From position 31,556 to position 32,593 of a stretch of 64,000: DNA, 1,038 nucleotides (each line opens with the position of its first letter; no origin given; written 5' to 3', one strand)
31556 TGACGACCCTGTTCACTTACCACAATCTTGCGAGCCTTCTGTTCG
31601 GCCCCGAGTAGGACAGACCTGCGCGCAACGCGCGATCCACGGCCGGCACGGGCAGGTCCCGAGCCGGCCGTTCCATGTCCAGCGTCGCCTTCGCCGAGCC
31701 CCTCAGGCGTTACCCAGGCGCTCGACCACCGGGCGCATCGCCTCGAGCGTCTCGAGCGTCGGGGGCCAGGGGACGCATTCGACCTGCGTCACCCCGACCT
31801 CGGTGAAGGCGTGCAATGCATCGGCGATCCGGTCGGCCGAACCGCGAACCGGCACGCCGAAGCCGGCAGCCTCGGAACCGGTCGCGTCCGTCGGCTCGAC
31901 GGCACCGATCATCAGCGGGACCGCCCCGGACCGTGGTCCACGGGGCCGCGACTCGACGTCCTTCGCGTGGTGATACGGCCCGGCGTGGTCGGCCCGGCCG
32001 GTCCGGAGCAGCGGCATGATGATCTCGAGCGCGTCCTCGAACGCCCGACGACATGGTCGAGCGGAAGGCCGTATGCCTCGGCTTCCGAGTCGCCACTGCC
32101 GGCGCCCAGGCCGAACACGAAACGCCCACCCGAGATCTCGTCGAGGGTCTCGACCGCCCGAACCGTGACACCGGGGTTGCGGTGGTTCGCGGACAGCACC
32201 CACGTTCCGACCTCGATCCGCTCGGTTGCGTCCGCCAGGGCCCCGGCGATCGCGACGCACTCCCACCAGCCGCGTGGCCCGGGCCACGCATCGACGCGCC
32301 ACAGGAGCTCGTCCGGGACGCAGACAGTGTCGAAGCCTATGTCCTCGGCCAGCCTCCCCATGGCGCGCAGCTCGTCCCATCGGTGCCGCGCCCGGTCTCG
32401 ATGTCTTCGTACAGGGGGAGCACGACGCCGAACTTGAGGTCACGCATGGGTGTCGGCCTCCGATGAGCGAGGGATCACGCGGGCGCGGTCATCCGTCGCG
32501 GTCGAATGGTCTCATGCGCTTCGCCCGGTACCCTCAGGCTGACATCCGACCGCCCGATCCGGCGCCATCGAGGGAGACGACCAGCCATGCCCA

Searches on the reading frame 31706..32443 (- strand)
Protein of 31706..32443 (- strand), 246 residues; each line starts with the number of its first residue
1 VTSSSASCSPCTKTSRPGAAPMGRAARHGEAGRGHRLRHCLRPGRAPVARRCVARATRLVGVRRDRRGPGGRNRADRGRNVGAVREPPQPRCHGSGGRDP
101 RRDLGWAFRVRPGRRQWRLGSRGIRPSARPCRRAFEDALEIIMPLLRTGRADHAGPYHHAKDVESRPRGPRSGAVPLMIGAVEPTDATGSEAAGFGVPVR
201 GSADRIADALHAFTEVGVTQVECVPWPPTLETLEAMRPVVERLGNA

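Call 42: search_protein_families(library=pfam, proteins=[window:31706-32443:-], max_evalue=0.001)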
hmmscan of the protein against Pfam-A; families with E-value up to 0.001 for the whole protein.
window:31706-32443:- (246 aa): 1 family
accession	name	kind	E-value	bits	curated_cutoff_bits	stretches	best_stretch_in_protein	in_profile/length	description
PF00296.26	Bac_luciferase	-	7.9e-06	25.9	27.9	1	132-185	124-176/314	Luciferase-like monooxygenase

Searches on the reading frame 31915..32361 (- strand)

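Call 42: search_protein_families(library=pfam, proteins=[window:31915-32361:-], max_evalue=0.001)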
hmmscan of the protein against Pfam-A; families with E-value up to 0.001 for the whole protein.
window:31915-32361:- (149 aa): 1 family
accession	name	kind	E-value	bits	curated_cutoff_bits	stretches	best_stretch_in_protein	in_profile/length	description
PF00296.26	Bac_luciferase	-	5.6e-21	75.6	27.9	1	3-108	30-127/314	Luciferase-like monooxygenase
